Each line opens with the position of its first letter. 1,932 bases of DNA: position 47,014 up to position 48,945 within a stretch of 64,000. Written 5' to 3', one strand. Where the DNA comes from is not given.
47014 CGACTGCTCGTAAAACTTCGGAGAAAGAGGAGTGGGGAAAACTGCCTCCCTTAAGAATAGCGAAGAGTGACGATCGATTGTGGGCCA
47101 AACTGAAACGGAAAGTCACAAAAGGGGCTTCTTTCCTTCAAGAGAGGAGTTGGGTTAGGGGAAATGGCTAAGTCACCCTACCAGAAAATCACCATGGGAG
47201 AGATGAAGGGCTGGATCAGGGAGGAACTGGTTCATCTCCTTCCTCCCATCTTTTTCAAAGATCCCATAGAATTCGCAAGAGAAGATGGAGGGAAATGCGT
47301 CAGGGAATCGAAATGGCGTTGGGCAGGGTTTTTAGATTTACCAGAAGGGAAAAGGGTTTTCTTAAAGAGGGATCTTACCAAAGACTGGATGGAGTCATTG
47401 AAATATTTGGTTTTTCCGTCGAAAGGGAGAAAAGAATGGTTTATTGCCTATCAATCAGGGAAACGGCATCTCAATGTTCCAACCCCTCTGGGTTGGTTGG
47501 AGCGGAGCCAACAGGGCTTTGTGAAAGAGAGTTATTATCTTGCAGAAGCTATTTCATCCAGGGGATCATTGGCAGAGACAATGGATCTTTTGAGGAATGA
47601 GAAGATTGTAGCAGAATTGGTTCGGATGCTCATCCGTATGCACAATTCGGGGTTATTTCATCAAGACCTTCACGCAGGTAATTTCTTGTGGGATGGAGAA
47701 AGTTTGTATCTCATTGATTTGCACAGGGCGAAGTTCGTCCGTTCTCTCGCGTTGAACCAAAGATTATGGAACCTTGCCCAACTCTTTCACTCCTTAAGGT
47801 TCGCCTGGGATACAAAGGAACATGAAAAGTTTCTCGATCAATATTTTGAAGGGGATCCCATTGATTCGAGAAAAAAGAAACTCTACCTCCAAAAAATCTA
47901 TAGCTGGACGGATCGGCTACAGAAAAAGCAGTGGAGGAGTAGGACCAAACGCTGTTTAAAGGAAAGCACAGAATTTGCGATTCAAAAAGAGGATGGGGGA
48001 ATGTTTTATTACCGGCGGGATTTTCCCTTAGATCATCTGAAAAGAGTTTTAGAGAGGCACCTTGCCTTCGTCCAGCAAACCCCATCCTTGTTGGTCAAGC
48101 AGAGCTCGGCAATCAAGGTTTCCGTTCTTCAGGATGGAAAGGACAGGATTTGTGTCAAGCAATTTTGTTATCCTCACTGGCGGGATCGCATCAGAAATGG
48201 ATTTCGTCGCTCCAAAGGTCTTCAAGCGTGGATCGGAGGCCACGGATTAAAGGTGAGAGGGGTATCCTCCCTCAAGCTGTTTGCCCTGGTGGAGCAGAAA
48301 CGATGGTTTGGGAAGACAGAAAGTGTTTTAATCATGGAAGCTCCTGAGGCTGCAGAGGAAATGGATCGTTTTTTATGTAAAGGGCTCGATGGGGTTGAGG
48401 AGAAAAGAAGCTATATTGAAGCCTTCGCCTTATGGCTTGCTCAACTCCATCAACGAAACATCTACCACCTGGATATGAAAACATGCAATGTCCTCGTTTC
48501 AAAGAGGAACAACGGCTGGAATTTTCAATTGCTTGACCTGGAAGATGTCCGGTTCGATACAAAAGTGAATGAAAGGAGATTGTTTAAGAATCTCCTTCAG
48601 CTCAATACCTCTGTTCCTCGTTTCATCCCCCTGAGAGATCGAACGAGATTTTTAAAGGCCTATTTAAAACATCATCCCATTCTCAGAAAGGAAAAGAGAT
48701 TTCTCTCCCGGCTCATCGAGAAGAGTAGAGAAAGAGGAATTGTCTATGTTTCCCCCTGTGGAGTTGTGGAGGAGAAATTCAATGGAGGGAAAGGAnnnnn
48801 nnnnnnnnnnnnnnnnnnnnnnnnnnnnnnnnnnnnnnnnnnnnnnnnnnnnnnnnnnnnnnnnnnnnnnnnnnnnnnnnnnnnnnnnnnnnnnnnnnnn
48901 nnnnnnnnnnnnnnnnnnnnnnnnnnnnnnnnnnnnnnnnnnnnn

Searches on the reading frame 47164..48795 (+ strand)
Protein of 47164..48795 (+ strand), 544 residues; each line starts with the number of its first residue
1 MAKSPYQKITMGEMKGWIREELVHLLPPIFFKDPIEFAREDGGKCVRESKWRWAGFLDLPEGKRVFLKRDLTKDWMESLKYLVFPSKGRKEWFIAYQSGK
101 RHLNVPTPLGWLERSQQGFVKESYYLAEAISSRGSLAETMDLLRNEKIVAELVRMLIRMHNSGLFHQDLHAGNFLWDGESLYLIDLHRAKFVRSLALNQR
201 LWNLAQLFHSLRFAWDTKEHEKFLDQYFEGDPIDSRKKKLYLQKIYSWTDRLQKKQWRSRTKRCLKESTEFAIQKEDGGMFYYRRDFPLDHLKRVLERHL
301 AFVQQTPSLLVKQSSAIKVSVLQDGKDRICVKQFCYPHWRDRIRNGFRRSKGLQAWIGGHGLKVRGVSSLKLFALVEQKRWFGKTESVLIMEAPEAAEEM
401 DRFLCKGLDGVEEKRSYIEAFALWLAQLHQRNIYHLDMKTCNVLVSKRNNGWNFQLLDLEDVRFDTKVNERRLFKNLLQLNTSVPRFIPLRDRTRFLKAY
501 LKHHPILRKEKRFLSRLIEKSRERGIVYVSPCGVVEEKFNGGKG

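Call 3: search_protein_families(library=pfam, proteins=[window:47164-48795:+], max_evalue=0.01)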
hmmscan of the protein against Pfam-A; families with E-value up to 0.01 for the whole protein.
window:47164-48795:+ (544 aa): 6 families
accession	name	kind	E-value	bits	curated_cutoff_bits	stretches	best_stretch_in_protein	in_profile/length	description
PF06293.20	Kdo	-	3.4e-25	89.2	21.3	2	362-500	68-207/207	Lipopolysaccharide kinase (Kdo/WaaP) family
PF00069.31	Pkinase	-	3.7e-10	40.1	31.7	2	379-458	64-141/263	Protein kinase domain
PF01636.29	APH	-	1.4e-05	25.4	23.2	1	133-190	137-198/239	Phosphotransferase enzyme family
PF03109.22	ABC1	-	1.9e-05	24.4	22.9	0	143-185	166-210/244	ABC1 atypical kinase-like domain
PF01163.29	RIO1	-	0.00014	21.9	22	1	127-187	85-149/187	RIO domain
PF22303.2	OspG_kinase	-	0.0015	19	27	0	150-186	89-127/152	Protein kinase OspG, kinase domain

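Call 4: search_protein_families(library=ncbifam, proteins=[window:47164-48795:+], max_evalue=0.01)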
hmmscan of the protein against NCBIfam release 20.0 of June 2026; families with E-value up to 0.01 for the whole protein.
window:47164-48795:+ (544 aa): 14 families
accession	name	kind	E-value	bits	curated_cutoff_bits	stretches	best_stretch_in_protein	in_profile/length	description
NF011703.0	PRK15123.1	equivalog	4.9e-19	68.2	170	2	32-260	16-265/268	lipopolysaccharide core heptose(I) kinase RfaP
NF002475.0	PRK01723.1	equivalog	3.5e-17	62.3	142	2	90-228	90-228/241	3-deoxy-D-manno-octulosonic acid kinase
TIGR03724.2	arch_bud32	equivalog_domain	8.6e-12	45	125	2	136-194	80-136/193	KEOPS complex kinase/ATPase Bud32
NF011462.0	PRK14879.1-3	equivalog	2.8e-09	37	174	1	145-232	84-167/192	Kae1-associated kinase Bud32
NF007174.0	PRK09605.1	equivalog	3.2e-09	35.8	447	1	140-212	424-494/535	bifunctional N(6)-L-threonylcarbamoyladenine synthase/serine/threonine protein kinase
NF011464.0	PRK14879.1-7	equivalog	1.7e-08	34.4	246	1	138-237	98-198/221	Kae1-associated kinase Bud32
TIGR02906.1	spore_CotS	subfamily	4.2e-08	32.5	172.7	1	161-240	187-263/314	CotS family spore coat protein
NF011461.0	PRK14879.1-2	equivalog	1.1e-07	31.8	372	1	62-230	23-184/225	Kae1-associated kinase Bud32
NF011463.0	PRK14879.1-4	equivalog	5.7e-07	29.2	188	0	412-450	114-152/237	Kae1-associated kinase Bud32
NF038151.1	lanthi_synth_III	equivalog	6.8e-07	28.1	575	1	146-190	339-384/833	class III lanthionine synthetase LanKC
NF007684.0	PRK10359.1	equivalog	2.6e-05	24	248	1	114-197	109-189/232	lipopolysaccharide core heptose(II) kinase RfaY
TIGR01982.1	UbiB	equivalog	7.9e-05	21.4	487.55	0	144-180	256-293/436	2-polyprenylphenol 6-hydroxylase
NF038150.1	lanthi_synth_IV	equivalog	8.6e-05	21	650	1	131-189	285-345/851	class IV lanthionine synthetase LanL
NF011460.0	PRK14879.1-1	equivalog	9.7e-05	21.6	199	0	86-190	56-158/232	Kae1-associated kinase Bud32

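Call 8: search_solved_structures(query=window:47164-48795:+, max_evalue=1, show_alignments=3)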
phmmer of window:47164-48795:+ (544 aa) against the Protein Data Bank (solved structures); distinct sequences matched with E-value up to 1: 53.
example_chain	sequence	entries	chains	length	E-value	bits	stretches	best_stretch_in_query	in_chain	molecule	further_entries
8w7l_B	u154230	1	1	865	0.00076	21.2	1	140-192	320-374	Protein kinase domain-containing protein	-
8w7a_A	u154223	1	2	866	0.00076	21.2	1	140-192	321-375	Protein kinase domain-containing protein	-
8w7l_A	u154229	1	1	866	0.00076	21.2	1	140-192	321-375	Protein kinase domain-containing protein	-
8w7j_A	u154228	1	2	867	0.00076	21.2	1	140-192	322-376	Protein kinase domain-containing protein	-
8wgo_A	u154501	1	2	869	0.00076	21.2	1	140-192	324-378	Protein kinase domain-containing protein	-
9ugq_A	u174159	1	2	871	0.00077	21.2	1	139-201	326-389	SalKC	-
6dfl_A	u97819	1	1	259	0.0057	18.3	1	413-514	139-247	Lipopolysaccharide core heptose(I) kinase RfaP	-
4d28_A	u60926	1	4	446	0.009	17.7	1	384-450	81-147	CBL-INTERACTING SERINE/THREONINE-PROTEIN KINASE 24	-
6fdy_U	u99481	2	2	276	0.034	15.8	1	388-448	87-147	Serine/threonine-protein kinase ULK3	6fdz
8a3t_S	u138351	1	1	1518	0.037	15.6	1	369-450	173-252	HSL1 isoform 1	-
8vf6_A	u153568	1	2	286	0.044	15.4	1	386-486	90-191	Serine/threonine-protein kinase 33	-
3hko_A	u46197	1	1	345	0.061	14.9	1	134-184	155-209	Calcium/calmodulin-dependent protein kinase with a kinase domain and 2 calmodulin-like EF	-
1zws_A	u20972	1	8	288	0.17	13.4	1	383-450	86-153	DAP-kinase related protein 1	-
1wmk_A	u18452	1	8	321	0.21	13.2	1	383-450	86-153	Death-associated protein kinase 2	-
2a27_A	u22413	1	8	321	0.21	13.2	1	383-450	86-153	Death-associated protein kinase 2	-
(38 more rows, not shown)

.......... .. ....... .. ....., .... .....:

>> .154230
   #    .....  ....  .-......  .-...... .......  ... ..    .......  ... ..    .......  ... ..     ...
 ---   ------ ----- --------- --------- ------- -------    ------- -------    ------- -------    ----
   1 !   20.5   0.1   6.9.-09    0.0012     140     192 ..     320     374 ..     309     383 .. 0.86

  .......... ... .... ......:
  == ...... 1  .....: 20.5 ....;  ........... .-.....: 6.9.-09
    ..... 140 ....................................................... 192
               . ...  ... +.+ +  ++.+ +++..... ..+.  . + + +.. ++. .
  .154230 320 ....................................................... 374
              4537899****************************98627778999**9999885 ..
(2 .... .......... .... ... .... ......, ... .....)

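Call 9: find_homologous_proteins(query=window:47164-48795:+, max_evalue=0.001)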
Query window:47164-48795:+ (544 aa): 716 proteins with E <= 0.001 among 6283 candidates; the best 120 are listed.
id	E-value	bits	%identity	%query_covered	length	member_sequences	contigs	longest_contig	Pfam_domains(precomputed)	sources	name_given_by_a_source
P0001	0.0e+0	1258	100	100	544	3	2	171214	PF06293.21,PF00069.32,PF03109.23,PF01636.30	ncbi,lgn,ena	-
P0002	0.0e+0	1104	88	99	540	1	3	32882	PF06293.21,PF00069.32,PF01636.30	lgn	-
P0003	0.0e+0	1101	88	99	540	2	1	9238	PF06293.21,PF00069.32,PF03109.23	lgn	-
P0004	1.5e-278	943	75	99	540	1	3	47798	PF06293.21,PF00069.32,PF03109.23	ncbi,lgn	-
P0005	5.9e-272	921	73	99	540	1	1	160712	PF06293.21,PF00069.32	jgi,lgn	jgi:tRNA A-37 threonylcarbamoyl transferase component Bud32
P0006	4.2e-255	866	68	99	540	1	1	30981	PF06293.21,PF00069.32,PF01636.30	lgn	-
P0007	6.0e-246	835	65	99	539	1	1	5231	PF06293.21,PF00069.32,PF01163.29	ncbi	-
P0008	1.2e-242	824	65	99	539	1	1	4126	PF06293.21,PF00069.32,PF03109.23,PF22303.2,PF01163.29,PF01636.30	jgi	-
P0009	5.9e-242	822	64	99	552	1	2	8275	PF06293.21,PF00069.32,PF03109.23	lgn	-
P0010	1.6e-240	817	64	99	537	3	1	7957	PF06293.21,PF00069.32,PF01636.30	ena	-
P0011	3.3e-240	816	64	99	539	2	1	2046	PF06293.21,PF00069.32,PF03109.23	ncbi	-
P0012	4.7e-239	813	65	99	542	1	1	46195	PF06293.21,PF00069.32,PF03109.23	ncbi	-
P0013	6.3e-236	802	62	99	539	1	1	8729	PF06293.21,PF00069.32,PF22303.2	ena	-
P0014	1.4e-232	791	62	99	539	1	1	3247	PF06293.21,PF00069.32,PF03109.23,PF01163.29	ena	-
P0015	1.9e-231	787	64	97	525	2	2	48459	PF06293.21,PF00069.32,PF03109.23,PF01163.29,PF01636.30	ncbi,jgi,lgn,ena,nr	ncbi:MAG: hypothetical protein KG012_19695 [Deltaproteobacteria bacterium]|nr:hypothetical protein [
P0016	3.5e-230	783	62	99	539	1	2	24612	PF06293.21,PF00069.32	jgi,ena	-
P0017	9.2e-230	782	61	99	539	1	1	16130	PF06293.21,PF00069.32,PF01163.29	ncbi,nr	ncbi:MAG: lipopolysaccharide kinase InaA family protein [Thermodesulfobacteriota bacterium]|nr:lipop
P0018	4.1e-229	780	63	99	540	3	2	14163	PF06293.21,PF00069.32,PF03109.23,PF01636.30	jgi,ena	-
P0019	1.5e-228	778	63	99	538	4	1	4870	PF06293.21,PF00069.32,PF01163.29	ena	-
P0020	4.1e-226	770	62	98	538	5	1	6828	PF06293.21,PF00069.32,PF03109.23,PF01163.29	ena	-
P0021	4.0e-225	767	60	99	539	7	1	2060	PF06293.21,PF00069.32,PF03109.23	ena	-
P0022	1.5e-224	765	60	99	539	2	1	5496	PF06293.21,PF00069.32,PF03109.23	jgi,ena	-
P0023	1.0e-221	755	61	99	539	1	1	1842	PF06293.21,PF00069.32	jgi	-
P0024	9.2e-221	752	60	99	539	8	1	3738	PF06293.21,PF00069.32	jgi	jgi:tRNA A-37 threonylcarbamoyl transferase component Bud32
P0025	6.0e-219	746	60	99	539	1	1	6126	PF06293.21,PF00069.32,PF01163.29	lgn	-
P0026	4.0e-218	743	61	99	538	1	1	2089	PF06293.21,PF00069.32,PF03109.23,PF01163.29,PF01636.30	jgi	-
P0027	5.4e-218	743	56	97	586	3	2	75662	PF06293.21,PF00069.32,PF03109.23,PF01163.29,PF01636.30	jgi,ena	-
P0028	2.5e-215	734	62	97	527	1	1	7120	PF06293.21,PF00069.32,PF03109.23,PF01636.30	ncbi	-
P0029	7.4e-215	733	58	99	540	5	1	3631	PF06293.21,PF00069.32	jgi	jgi:tRNA A-37 threonylcarbamoyl transferase component Bud32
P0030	2.1e-214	731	59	99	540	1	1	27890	PF06293.21,PF00069.32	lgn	-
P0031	4.9e-208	710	56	98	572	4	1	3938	PF06293.21,PF00069.32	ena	-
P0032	5.0e-207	707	57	98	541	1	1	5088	PF06293.21,PF00069.32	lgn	-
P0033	1.4e-206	705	57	99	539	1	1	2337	PF06293.21,PF00069.32,PF01636.30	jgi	-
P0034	5.9e-205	700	55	99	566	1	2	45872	PF06293.21,PF00069.32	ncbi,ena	-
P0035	7.2e-205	700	55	99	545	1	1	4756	PF06293.21,PF00069.32,PF03109.23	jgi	jgi:tRNA A-37 threonylcarbamoyl transferase component Bud32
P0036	1.3e-204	699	56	98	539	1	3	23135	PF06293.21,PF00069.32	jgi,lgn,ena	-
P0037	1.9e-204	698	57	98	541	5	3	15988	PF06293.21,PF00069.32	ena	-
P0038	2.5e-204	698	55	99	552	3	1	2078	PF06293.21,PF00069.32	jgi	-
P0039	4.3e-203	694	56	99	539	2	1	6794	PF06293.21,PF00069.32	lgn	-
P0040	1.5e-202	692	63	88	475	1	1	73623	PF06293.21,PF00069.32,PF03109.23,PF01636.30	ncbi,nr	ncbi:MAG: hypothetical protein N3G78_09600 [Desulfobacterota bacterium]|nr:hypothetical protein [The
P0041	6.6e-202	690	57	97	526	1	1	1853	PF06293.21,PF00069.32,PF03109.23,PF01163.29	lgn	-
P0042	1.3e-201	689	56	98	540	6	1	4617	PF06293.21,PF00069.32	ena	-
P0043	1.3e-201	689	55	99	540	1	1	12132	PF06293.21,PF07714.24,PF00069.32,PF03109.23,PF01163.29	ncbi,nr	ncbi:MAG: lipopolysaccharide kinase InaA family protein [Thermodesulfobacteriota bacterium]|nr:lipop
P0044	4.4e-201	687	52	99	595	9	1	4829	PF06293.21,PF00069.32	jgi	-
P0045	5.1e-201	687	55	98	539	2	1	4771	PF06293.21,PF07714.24,PF00069.32,PF03109.23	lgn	-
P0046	4.1e-200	684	56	98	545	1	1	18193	PF06293.21,PF00069.32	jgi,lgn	-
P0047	4.8e-200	684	56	99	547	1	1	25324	PF06293.21,PF00069.32,PF01636.30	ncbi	ncbi:MAG: lipopolysaccharide kinase InaA family protein [Thermodesulfobacteriota bacterium]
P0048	6.0e-200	683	54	99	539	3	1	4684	PF06293.21,PF00069.32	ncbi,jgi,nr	ncbi:MAG: hypothetical protein FJ123_12665 [Deltaproteobacteria bacterium]|nr:hypothetical protein [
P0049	8.2e-200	683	55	98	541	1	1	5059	PF06293.21,PF00069.32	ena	-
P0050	1.5e-198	679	55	99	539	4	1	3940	PF06293.21,PF00069.32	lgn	-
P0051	1.6e-198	679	55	99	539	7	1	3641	PF06293.21,PF00069.32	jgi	jgi:tRNA A-37 threonylcarbamoyl transferase component Bud32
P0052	1.8e-198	679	63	85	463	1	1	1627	PF06293.21,PF00069.32,PF03109.23,PF01163.29,PF01636.30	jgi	jgi:tRNA A-37 threonylcarbamoyl transferase component Bud32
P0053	1.8e-198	679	59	91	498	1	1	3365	PF06293.21,PF00069.32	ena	-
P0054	1.9e-198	679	55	99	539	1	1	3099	PF06293.21,PF00069.32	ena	-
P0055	3.3e-198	678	55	99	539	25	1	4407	PF06293.21,PF00069.32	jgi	jgi:tRNA A-37 threonylcarbamoyl transferase component Bud32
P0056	5.1e-198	677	55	99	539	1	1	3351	PF06293.21,PF00069.32,PF01636.30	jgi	jgi:tRNA A-37 threonylcarbamoyl transferase component Bud32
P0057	8.0e-198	676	54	99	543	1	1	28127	PF06293.21,PF00069.32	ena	-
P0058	1.4e-197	676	56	99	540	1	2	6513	PF06293.21,PF00069.32,PF01636.30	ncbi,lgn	-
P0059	1.9e-197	675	52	99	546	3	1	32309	PF06293.21,PF00069.32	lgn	-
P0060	2.2e-197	675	55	99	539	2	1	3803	PF06293.21,PF00069.32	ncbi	-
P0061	3.6e-197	674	56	98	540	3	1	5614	PF06293.21,PF00069.32,PF01636.30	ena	-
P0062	6.5e-197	673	54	99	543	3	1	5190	PF06293.21,PF00069.32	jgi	jgi:hypothetical protein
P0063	6.8e-197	673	55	99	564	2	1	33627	PF06293.21,PF00069.32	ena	-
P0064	7.0e-197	673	56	96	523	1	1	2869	PF06293.21,PF00069.32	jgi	jgi:tRNA A-37 threonylcarbamoyl transferase component Bud32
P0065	7.0e-197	673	55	97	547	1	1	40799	PF06293.21,PF00069.32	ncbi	ncbi:MAG: lipopolysaccharide kinase InaA family protein [Thermodesulfobacteriota bacterium]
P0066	8.8e-197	673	55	99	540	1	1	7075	PF06293.21,PF00069.32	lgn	-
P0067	2.1e-196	672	54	99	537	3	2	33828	PF06293.21,PF00069.32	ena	-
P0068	2.4e-196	672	54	98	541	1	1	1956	PF06293.21,PF00069.32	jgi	jgi:tRNA A-37 threonylcarbamoyl transferase component Bud32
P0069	2.4e-196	672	54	99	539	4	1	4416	PF06293.21,PF00069.32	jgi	jgi:tRNA A-37 threonylcarbamoyl transferase component Bud32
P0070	2.5e-196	672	55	99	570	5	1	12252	PF06293.21,PF00069.32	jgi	jgi:tRNA A-37 threonylcarbamoyl transferase component Bud32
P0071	3.6e-196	671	55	99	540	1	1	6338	PF06293.21,PF00069.32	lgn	-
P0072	5.4e-196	670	55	99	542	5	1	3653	PF06293.21,PF00069.32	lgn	-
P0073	7.3e-196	670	54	99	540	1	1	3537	PF06293.21,PF00069.32,PF01163.29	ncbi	-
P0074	8.3e-196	670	56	96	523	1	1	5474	PF06293.21,PF00069.32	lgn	-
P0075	9.0e-196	670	55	97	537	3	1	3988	PF06293.21,PF00069.32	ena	-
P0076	1.8e-195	669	54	98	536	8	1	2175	PF06293.21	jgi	jgi:tRNA A-37 threonylcarbamoyl transferase component Bud32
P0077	2.1e-195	668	55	99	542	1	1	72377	PF06293.21,PF00069.32,PF01636.30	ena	-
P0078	2.3e-195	668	54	98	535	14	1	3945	PF06293.21,PF00069.32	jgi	-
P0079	2.8e-195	668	55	99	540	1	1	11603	PF06293.21,PF00069.32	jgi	-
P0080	3.0e-195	668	55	99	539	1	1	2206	PF06293.21,PF00069.32,PF03109.23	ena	-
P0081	3.4e-195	668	55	98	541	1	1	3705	PF06293.21,PF00069.32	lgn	-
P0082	6.0e-195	667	54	98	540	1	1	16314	PF06293.21,PF00069.32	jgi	jgi:hypothetical protein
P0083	6.3e-195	667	54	98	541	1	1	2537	PF06293.21,PF00069.32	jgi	-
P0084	1.3e-194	666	54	99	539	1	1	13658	PF06293.21,PF00069.32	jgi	jgi:tRNA A-37 threonylcarbamoyl transferase component Bud32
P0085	2.5e-194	665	57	98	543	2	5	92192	PF06293.21,PF00069.32,PF03109.23,PF01163.29,PF01636.30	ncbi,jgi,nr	ncbi:MAG: hypothetical protein FJ130_00185 [Deltaproteobacteria bacterium]|nr:hypothetical protein [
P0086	2.6e-194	665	55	97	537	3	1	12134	PF06293.21,PF00069.32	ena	-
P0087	3.2e-194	665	55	99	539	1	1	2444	PF06293.21,PF00069.32,PF01163.29,PF01636.30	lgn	-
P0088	3.7e-194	664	54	98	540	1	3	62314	PF06293.21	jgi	jgi:hypothetical protein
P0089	4.5e-194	664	55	99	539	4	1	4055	PF06293.21,PF00069.32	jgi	jgi:tRNA A-37 threonylcarbamoyl transferase component Bud32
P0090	9.7e-194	663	52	99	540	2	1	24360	PF06293.21,PF00069.32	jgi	jgi:tRNA A-37 threonylcarbamoyl transferase component Bud32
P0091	1.1e-193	663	54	99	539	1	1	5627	PF06293.21,PF00069.32,PF01163.29,PF01636.30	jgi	jgi:tRNA A-37 threonylcarbamoyl transferase component Bud32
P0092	1.3e-193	663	55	96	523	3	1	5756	PF06293.21,PF00069.32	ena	-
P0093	1.8e-193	662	54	98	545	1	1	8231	PF06293.21,PF00069.32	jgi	jgi:tRNA A-37 threonylcarbamoyl transferase component Bud32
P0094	1.9e-193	662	55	98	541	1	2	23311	PF06293.21,PF00069.32,PF01163.29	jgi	jgi:tRNA A-37 threonylcarbamoyl transferase component Bud32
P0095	2.2e-193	662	53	98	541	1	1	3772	PF06293.21,PF00069.32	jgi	jgi:tRNA A-37 threonylcarbamoyl transferase component Bud32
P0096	2.7e-193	661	55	99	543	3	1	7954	PF06293.21,PF00069.32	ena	-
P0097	3.1e-193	661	54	99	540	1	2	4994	PF06293.21,PF00069.32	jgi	jgi:tRNA A-37 threonylcarbamoyl transferase component Bud32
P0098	1.2e-192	659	55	60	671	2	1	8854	PF06293.21,PF07714.24,PF00069.32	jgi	jgi:tRNA A-37 threonylcarbamoyl transferase component Bud32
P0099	1.2e-192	659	56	96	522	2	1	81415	PF06293.21,PF00069.32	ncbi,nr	ncbi:MAG: hypothetical protein A2V86_08600 [Deltaproteobacteria bacterium RBG_16_49_23]|nr:MAG: hypo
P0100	1.8e-192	659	52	99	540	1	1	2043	PF06293.21,PF00069.32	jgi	jgi:tRNA A-37 threonylcarbamoyl transferase component Bud32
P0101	2.4e-192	658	54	99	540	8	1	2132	PF06293.21,PF00069.32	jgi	-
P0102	2.8e-192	658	54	99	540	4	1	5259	PF06293.21,PF00069.32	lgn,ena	-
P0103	4.0e-192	658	55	98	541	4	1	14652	PF06293.21,PF00069.32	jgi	-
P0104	4.6e-192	657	54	99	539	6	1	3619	PF06293.21,PF00069.32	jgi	jgi:tRNA A-37 threonylcarbamoyl transferase component Bud32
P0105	5.5e-192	657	55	98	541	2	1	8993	PF06293.21,PF00069.32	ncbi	-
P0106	6.0e-192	657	55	99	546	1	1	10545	PF06293.21,PF00069.32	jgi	jgi:tRNA A-37 threonylcarbamoyl transferase component Bud32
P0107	9.8e-192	656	54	99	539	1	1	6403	PF06293.21,PF00069.32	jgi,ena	-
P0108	1.2e-191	656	54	99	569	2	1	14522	PF06293.21,PF00069.32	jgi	jgi:tRNA A-37 threonylcarbamoyl transferase component Bud32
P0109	1.2e-191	656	53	99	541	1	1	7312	PF06293.21,PF00069.32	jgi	jgi:tRNA A-37 threonylcarbamoyl transferase component Bud32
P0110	1.3e-191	656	55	99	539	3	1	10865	PF06293.21,PF00069.32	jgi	jgi:tRNA A-37 threonylcarbamoyl transferase component Bud32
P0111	2.1e-191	655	53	98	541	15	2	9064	PF06293.21,PF00069.32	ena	-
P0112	2.8e-191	655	53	99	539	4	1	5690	PF06293.21,PF00069.32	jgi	jgi:tRNA A-37 threonylcarbamoyl transferase component Bud32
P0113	3.9e-191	654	54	99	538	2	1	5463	PF06293.21,PF00069.32,PF01636.30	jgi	jgi:tRNA A-37 threonylcarbamoyl transferase component Bud32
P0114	4.6e-191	654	53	99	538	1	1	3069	PF06293.21,PF00069.32,PF01163.29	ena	-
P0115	6.1e-191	654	54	98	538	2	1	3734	PF06293.21,PF00069.32,PF01163.29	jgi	-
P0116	6.2e-191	654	54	98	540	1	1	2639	PF06293.21,PF00069.32,PF03109.23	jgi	jgi:tRNA A-37 threonylcarbamoyl transferase component Bud32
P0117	1.0e-190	653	55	99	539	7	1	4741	PF06293.21,PF00069.32,PF01163.29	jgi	-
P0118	1.1e-190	653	53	98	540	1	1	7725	PF06293.21,PF00069.32,PF01163.29,PF01636.30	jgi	jgi:tRNA A-37 threonylcarbamoyl transferase component Bud32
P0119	1.2e-190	653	53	98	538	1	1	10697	PF06293.21,PF00069.32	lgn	-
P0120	1.4e-190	653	51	99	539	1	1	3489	PF06293.21,PF00069.32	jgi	-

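Call 13: find_encoding_contigs(protein=P0001, flank=10000, max_places=3)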
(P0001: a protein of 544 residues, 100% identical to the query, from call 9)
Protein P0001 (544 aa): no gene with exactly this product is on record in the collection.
